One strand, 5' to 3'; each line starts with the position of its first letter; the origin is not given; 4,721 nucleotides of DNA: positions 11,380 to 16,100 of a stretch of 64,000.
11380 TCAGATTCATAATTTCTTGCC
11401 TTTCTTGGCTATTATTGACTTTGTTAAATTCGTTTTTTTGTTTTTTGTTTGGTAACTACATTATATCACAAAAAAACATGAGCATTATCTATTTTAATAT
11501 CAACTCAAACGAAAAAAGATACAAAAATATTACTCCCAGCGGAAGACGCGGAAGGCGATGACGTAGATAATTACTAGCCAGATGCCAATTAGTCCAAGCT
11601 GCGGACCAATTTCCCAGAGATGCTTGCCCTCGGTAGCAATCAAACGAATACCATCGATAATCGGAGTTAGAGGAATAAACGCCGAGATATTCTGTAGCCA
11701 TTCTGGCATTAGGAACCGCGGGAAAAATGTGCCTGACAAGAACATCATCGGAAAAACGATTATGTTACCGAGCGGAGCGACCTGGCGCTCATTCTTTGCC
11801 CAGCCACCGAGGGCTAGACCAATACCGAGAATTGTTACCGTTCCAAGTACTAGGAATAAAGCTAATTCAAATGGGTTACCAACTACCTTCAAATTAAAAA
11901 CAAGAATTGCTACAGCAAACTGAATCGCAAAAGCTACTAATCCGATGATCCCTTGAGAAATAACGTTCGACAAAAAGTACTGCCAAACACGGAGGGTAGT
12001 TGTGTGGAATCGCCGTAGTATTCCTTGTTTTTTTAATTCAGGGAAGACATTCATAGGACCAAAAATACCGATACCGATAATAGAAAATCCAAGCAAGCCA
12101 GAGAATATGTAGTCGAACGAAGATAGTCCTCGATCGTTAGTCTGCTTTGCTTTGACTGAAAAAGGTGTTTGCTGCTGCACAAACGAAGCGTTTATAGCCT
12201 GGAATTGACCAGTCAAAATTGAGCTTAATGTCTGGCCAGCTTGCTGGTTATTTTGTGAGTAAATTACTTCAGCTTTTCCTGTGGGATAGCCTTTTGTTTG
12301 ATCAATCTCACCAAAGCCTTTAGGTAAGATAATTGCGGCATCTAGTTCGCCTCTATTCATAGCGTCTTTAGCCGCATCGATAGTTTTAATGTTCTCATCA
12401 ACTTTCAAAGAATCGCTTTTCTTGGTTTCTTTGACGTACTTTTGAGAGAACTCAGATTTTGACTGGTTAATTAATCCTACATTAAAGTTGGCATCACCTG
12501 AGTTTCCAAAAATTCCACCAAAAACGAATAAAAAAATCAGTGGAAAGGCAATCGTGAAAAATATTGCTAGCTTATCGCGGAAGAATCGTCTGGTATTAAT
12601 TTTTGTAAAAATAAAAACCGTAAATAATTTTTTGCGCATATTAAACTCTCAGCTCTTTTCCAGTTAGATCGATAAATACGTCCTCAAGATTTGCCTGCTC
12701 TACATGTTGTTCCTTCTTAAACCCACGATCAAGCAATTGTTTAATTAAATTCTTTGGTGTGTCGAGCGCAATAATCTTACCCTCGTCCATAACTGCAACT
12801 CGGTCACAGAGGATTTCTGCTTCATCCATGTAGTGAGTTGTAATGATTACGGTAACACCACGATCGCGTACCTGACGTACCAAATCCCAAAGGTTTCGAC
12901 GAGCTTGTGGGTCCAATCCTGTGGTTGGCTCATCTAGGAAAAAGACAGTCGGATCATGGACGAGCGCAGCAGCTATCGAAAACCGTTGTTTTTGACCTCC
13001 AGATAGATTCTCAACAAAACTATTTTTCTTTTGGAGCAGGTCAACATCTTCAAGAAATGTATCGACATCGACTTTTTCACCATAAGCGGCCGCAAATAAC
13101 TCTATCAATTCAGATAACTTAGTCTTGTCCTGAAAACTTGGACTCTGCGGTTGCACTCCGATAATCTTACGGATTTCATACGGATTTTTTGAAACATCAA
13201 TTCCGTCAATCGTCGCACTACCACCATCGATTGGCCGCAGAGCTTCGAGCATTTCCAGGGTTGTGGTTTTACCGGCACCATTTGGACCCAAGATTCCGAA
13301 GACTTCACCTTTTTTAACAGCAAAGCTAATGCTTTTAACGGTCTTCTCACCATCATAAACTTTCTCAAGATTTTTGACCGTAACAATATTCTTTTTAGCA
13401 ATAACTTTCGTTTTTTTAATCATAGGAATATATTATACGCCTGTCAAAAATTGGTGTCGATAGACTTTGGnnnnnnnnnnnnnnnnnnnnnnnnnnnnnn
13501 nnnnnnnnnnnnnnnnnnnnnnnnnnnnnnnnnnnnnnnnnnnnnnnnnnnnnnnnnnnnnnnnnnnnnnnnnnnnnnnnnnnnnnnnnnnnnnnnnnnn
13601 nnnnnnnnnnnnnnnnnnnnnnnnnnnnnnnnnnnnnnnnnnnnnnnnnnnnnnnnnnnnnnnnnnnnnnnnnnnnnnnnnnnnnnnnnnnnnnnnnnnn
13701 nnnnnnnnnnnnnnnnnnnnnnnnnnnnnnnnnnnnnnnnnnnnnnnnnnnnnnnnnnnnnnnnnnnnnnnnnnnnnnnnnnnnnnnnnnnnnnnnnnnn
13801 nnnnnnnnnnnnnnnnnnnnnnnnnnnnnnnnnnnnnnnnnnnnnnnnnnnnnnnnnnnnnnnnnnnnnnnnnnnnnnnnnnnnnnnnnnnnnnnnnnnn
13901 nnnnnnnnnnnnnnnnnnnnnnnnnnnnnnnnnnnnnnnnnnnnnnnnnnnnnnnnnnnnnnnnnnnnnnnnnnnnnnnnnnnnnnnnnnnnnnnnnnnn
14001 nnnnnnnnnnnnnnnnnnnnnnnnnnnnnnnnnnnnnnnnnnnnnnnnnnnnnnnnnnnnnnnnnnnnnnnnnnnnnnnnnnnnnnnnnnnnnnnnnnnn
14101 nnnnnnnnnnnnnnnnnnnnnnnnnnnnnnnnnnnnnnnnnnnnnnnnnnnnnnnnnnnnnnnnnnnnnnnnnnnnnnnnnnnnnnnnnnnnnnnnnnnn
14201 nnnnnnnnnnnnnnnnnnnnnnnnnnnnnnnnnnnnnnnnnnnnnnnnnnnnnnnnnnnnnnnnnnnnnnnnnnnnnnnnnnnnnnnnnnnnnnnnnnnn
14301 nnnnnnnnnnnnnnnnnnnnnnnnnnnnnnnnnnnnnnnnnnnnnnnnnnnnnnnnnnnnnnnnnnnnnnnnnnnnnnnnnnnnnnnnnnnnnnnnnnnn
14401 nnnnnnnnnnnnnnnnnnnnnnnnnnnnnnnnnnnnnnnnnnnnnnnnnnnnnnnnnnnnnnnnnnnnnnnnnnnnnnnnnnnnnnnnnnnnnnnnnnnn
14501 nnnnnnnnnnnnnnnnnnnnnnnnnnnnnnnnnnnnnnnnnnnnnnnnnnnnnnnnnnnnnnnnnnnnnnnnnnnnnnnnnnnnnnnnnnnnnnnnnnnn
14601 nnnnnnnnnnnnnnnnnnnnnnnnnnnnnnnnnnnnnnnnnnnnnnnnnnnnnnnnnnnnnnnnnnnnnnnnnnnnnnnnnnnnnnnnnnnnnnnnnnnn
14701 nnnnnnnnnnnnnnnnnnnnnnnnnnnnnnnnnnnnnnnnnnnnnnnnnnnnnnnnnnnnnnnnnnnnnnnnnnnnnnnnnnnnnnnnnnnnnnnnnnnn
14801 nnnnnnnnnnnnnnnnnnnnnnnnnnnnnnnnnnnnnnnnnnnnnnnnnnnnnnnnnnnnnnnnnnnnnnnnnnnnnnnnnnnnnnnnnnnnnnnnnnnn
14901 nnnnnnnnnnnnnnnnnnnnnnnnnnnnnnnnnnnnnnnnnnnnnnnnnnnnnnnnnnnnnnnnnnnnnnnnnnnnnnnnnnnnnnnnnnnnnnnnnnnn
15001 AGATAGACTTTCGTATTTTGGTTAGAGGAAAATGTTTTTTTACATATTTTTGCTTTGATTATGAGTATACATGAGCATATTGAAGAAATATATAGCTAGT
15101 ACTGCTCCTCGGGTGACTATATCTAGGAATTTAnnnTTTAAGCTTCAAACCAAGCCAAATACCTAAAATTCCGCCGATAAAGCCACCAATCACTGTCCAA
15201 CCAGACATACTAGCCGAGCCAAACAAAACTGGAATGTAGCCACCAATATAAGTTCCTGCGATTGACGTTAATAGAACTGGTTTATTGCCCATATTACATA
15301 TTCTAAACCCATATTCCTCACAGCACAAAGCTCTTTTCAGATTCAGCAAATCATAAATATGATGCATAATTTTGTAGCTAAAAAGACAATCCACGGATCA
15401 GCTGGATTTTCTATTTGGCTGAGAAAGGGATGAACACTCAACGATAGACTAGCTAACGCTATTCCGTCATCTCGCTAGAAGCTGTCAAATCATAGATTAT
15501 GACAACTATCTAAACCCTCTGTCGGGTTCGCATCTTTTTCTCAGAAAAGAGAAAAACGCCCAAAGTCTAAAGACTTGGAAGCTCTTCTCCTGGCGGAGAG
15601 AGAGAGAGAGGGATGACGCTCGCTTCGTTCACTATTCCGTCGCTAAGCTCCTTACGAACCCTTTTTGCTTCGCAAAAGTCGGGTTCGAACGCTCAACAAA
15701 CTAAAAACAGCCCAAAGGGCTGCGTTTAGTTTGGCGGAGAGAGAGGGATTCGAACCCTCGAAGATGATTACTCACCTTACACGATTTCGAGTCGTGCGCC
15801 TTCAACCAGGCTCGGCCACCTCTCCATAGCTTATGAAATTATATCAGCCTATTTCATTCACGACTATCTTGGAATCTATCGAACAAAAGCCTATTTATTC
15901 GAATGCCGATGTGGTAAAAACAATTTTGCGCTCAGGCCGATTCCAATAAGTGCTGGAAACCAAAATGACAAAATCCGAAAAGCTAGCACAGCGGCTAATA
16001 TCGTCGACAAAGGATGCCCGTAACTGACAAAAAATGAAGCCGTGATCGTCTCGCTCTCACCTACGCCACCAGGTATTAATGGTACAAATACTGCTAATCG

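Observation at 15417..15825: tRNA-Ser(CGA) followed by two progressively decayed pseudo-tRNA-Ser copies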

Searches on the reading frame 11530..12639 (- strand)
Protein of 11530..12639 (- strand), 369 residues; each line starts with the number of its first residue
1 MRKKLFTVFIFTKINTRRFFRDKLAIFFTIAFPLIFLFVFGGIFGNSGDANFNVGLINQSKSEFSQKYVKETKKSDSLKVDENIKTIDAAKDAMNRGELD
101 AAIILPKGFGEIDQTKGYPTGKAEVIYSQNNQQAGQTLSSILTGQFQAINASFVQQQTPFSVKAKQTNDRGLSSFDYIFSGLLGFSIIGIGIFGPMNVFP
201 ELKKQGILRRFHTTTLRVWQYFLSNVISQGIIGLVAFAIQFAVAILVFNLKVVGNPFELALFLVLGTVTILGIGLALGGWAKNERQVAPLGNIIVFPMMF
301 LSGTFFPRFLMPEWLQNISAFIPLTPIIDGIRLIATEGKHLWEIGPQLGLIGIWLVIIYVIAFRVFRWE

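Call 91: search_protein_families(library=pfam, proteins=[window:11530-12639:-])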
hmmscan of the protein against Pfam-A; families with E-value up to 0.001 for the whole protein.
window:11530-12639:- (369 aa): 3 families
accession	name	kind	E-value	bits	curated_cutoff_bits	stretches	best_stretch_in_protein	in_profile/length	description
PF12698.13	ABC2_membrane_3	-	1e-48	166.7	31.6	1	26-363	4-346/347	ABC-2 family transporter protein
PF01061.29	ABC2_membrane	-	9e-28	97.7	26.9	1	135-333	19-208/211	ABC-2 type transporter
PF12679.13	ABC2_membrane_2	-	4.9e-07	29.7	27.2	1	16-367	8-279/283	ABC-2 family transporter protein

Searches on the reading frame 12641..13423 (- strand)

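Call 91: search_protein_families(library=pfam, proteins=[window:12641-13423:-])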
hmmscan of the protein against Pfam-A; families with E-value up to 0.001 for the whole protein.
window:12641-13423:- (260 aa): 6 families
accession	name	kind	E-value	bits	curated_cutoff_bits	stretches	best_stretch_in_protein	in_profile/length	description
PF00005.33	ABC_tran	-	1.2e-29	104.1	25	1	30-168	2-137/137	ABC transporter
PF13304.12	AAA_21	-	6e-17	63.1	27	1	97-197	176-298/304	AAA domain, putative AbiEii toxin, Type IV TA system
PF02463.25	SMC_N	-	4.6e-07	29.9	40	1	128-200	125-200/220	RecF/RecN/SMC N terminal domain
PF13175.12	AAA_15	-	6.2e-05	23.2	32.1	0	158-197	329-369/374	AAA ATPase domain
PF13476.12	AAA_23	-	0.00028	22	27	0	31-60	14-40/201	AAA domain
PF09818.15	ABC_ATPase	-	0.00093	18.7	23.2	0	116-169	133-187/283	P-loop domain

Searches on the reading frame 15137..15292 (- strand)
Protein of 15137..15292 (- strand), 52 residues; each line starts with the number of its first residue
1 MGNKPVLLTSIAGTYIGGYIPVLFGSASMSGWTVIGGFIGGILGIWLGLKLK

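Call 82: find_homologous_proteins(query=window:15137-15292:-, max_evalue=0.01)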
Query seq(52 aa) (52 aa): 3 proteins with E <= 0.01 among 5 candidates.
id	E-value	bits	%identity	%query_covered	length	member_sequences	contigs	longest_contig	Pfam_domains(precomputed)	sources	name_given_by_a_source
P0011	9.2e-24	100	100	100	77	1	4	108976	-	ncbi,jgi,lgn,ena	jgi:hypothetical protein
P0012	3.3e-9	54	61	98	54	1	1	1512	-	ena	-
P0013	2.7e-8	51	61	98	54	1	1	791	-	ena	-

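Call 83: find_encoding_contigs(protein=P0012, flank=2000)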
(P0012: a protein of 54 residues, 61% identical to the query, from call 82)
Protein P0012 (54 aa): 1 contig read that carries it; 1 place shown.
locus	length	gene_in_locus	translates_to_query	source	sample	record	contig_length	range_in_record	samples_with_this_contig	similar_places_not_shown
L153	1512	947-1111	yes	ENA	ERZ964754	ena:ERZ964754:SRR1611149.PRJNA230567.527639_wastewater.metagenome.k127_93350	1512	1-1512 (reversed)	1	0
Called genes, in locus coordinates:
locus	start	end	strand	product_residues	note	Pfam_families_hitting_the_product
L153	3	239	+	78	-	?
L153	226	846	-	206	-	-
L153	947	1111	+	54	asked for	-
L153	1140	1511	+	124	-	?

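Call 84: find_encoding_contigs(protein=P0013, flank=2000)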
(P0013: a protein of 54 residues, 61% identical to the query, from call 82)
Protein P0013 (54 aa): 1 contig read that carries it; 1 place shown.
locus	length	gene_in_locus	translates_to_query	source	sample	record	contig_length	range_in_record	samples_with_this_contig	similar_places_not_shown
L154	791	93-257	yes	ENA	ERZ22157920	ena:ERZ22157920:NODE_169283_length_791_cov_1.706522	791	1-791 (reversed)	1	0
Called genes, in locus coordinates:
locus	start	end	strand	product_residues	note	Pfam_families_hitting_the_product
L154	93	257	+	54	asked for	-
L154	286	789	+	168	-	?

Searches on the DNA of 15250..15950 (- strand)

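Call 4: search_rna_families(source=window, start=15250, end=15950, threshold=evalue, max_evalue=10, show_alignments=4)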
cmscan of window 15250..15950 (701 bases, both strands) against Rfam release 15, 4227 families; matches with E-value up to 10: 8.
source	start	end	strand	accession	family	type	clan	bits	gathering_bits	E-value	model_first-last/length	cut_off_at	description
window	15735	15825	-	RF00005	tRNA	Gene; tRNA;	CL00001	53.4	29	1.3e-10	1-71/71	no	tRNA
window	15735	15771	+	RF04351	Plastid-psbl-rps4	Cis-reg;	-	36.7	68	4.8e-06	1-53/53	no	Plastid-psbl-rps4 3UTR RNA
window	15699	15802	-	RF02435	SpF41_sRNA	Gene; sRNA;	-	20.8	52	1.2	1-105/105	no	Streptococcus sRNA SpF41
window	15734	15825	+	RF04354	Plastid-ycf2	Cis-reg;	-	17.9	65.7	0.8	1-75/75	no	Plastid-ycf2 5UTR RNA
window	15543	15588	-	RF00489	ctRNA_p42d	Gene; antisense;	-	17.5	50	0.8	1-46/46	no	ctRNA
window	15663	15827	-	RF02223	sX4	Gene; sRNA;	-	16.9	70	0.39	1-167/167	no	Proteobacterial sRNA sX4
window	15546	15637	-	RF01906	HOTAIR_3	Gene; lncRNA;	-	12.2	80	4.7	1-98/98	no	HOTAIR conserved region 3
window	15581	15617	+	RF01762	whalefall-1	Gene; sRNA;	-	11.6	37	7.6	1-56/56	no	Whalefall-1 RNA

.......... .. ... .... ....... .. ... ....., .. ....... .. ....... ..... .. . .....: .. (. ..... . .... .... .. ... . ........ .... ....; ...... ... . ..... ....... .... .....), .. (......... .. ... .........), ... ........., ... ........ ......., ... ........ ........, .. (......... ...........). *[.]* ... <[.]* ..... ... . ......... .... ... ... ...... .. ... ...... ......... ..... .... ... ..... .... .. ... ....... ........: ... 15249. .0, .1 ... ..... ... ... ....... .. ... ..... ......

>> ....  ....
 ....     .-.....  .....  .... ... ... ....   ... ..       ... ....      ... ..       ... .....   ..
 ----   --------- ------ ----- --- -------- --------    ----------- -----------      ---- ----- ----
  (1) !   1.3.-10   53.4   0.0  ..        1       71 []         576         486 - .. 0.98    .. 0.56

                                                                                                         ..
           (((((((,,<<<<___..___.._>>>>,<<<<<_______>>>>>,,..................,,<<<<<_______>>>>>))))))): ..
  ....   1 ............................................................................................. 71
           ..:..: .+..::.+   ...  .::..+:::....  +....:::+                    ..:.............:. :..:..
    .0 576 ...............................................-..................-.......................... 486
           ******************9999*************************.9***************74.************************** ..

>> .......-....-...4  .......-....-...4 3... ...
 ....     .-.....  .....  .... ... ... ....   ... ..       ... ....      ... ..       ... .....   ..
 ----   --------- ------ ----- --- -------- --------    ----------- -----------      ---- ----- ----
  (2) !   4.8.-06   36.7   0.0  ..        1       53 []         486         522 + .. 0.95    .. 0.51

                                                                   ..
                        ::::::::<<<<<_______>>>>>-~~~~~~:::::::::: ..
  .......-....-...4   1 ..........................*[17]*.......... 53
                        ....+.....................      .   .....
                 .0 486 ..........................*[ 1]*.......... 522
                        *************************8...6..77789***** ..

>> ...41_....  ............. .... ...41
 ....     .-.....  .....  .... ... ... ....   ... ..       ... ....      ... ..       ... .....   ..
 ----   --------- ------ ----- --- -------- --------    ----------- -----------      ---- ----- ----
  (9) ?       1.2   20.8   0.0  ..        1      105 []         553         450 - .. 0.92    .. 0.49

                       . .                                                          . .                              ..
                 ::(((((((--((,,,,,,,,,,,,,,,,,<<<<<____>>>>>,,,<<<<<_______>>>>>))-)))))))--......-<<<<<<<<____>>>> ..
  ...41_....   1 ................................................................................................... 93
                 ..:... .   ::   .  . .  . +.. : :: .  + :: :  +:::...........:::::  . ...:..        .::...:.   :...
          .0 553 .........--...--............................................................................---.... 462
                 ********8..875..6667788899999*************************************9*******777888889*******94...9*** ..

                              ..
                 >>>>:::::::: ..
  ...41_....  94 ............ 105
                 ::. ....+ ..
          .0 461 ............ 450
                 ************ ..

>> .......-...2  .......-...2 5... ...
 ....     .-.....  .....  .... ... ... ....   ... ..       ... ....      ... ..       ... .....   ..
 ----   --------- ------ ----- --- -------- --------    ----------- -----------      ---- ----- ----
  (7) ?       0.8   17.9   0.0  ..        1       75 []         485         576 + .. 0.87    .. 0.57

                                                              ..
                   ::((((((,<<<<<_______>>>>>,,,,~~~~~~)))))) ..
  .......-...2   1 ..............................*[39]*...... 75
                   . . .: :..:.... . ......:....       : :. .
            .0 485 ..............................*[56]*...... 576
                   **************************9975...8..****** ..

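Call 56: build_rna_model(alignment_id=A3)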
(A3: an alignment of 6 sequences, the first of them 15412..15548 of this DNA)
Model R1 built from alignment A3 (6 sequences, 149 columns); structure: RNAalifold consensus.
model positions 148; base pairs 35; branch points 1; effective number of sequences 1.78; information 0.59 bits per position. Calibrated on 0.2 Mb of random sequence (short: E-values are rough).
structure used (alignment columns):
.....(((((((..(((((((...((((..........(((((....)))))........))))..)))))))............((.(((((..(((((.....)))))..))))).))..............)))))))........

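Call 58: search_with_rna_model(model_id=R1, sources=[window, L026, L027, L028, L029, L030, L031, L032, L033, L034, L035, L036, L037, L038, L039, L040, L041, L042, L043, L044, L045, L046, L047, L048, L049, L050, L051, L052, L053, L054, L055, L056, L057, L058, L059, L060, L061, L062, L063, L064, L065, L066, L067, L068, L069, L070, L071, L072, L073, L074, L075, L076, L077, L078, L079, L080, L081, L082, L083, L084, L085, L086, L087, L088, L089, L090, L091, L092, L093, L094, L095, L096, L097, L098, L099, L100, L101, L102, L103, L104, L105], max_evalue=5)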
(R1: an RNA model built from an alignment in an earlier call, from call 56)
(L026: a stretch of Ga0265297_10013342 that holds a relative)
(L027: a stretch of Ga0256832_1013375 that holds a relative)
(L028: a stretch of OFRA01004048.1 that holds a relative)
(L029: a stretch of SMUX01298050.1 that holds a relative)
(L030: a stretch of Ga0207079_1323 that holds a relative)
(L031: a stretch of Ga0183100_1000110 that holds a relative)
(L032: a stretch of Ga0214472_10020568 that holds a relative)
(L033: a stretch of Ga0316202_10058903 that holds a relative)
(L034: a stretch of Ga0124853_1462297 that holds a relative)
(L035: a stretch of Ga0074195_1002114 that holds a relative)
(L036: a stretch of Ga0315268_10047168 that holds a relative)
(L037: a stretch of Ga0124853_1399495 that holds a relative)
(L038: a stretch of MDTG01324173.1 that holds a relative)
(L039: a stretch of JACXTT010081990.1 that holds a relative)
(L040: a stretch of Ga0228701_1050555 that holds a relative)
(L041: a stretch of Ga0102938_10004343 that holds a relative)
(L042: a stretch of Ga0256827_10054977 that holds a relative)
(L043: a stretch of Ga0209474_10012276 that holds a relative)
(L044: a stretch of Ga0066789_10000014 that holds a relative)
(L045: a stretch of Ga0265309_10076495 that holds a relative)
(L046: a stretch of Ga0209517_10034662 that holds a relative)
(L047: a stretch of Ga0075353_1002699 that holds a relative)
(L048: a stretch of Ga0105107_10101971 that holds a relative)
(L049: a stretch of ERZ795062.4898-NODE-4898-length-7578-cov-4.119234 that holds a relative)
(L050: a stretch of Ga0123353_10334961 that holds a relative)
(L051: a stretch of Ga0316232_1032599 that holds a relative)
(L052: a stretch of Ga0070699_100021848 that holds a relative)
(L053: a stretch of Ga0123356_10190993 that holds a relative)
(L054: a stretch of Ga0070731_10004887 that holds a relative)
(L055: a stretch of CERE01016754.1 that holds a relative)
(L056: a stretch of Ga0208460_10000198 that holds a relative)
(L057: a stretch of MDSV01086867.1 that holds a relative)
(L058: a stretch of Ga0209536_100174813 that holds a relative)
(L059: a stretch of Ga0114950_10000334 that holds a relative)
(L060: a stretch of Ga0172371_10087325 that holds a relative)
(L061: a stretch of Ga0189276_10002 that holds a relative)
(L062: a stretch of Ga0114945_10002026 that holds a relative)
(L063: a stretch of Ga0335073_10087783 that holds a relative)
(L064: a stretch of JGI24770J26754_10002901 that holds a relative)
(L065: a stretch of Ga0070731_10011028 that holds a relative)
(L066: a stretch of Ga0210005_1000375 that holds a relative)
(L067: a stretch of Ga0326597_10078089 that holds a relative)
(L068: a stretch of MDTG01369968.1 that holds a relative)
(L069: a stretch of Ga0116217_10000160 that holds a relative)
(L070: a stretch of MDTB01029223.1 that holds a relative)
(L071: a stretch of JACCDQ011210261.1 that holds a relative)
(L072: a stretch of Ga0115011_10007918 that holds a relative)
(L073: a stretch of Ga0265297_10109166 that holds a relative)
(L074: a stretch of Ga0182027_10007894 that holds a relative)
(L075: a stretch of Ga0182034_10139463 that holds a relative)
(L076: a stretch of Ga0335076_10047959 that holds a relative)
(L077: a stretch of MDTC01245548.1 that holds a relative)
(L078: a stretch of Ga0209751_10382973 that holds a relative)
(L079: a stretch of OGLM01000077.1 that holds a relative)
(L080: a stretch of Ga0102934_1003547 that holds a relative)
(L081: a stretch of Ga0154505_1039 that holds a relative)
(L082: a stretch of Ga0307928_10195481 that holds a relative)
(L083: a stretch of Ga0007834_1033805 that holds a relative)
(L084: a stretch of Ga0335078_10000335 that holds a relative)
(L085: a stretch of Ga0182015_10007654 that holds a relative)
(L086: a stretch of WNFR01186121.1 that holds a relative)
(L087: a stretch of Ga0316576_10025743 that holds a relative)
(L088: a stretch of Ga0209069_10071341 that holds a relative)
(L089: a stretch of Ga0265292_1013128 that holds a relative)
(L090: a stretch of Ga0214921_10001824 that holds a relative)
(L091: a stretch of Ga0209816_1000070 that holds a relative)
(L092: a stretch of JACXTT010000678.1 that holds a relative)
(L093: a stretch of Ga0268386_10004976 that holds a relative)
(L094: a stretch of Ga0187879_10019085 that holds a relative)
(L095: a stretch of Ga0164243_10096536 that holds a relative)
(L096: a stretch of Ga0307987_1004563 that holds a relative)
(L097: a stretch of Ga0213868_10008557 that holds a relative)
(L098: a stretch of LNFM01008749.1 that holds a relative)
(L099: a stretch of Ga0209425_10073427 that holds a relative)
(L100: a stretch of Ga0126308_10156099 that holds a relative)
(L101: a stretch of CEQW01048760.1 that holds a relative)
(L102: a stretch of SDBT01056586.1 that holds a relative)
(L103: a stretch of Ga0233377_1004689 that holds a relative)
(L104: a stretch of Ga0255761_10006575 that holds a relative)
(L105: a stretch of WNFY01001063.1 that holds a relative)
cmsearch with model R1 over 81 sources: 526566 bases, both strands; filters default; matches with E-value up to 5: 3.
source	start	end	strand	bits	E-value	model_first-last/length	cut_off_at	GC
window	52121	52263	-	137.3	3.9e-33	1-148/148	no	0.42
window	15413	15548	-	93.2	1.9e-21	1-148/148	no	0.41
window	52110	52209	+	19.5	0.061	1-148/148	no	0.38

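Call 59: search_with_rna_model(model_id=R1, sources=[L106, L107, L108, L109, L110, L111, L112, L113, L114, L115, L116, L117, L118, L119, L120, L121, L122, L123, L124, L125, L126, L127, L128, L129, L130, L131, L132, L133, L134, L135, L136, L137, L138, L139, L140, L141, L142, L143, L144, L145], max_evalue=5)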
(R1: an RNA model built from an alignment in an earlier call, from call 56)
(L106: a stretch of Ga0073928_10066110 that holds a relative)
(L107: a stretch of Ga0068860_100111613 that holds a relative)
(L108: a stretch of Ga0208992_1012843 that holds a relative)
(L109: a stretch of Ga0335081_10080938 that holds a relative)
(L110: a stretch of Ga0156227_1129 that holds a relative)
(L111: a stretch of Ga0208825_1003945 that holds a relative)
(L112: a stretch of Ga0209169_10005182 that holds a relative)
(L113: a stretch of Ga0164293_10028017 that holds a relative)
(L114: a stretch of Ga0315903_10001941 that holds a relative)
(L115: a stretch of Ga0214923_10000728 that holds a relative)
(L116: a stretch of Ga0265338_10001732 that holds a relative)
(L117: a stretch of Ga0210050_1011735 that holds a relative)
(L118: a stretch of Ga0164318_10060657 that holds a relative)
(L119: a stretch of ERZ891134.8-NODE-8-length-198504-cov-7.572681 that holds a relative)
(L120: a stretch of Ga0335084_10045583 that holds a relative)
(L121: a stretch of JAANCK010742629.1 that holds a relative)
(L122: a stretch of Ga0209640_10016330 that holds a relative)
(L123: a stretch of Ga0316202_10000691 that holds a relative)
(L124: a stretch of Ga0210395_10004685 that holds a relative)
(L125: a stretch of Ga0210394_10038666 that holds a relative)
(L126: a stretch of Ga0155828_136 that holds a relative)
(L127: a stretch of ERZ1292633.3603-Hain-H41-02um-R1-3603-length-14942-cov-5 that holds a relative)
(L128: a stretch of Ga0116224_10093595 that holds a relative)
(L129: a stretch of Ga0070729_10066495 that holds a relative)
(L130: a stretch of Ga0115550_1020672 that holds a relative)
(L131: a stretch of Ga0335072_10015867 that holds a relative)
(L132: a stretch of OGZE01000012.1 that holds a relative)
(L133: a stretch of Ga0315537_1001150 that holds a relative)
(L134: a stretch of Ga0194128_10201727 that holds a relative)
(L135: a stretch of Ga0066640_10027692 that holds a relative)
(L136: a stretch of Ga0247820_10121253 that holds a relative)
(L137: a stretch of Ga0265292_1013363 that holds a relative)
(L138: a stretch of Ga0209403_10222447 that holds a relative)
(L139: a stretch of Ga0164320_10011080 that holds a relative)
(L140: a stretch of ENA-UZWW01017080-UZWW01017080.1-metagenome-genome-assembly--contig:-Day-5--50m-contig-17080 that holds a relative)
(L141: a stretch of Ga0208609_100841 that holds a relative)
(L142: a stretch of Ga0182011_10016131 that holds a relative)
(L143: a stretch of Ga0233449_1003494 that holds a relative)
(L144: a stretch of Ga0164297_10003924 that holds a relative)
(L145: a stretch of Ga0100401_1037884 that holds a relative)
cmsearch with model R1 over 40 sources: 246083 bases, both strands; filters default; matches with E-value up to 5: 0.
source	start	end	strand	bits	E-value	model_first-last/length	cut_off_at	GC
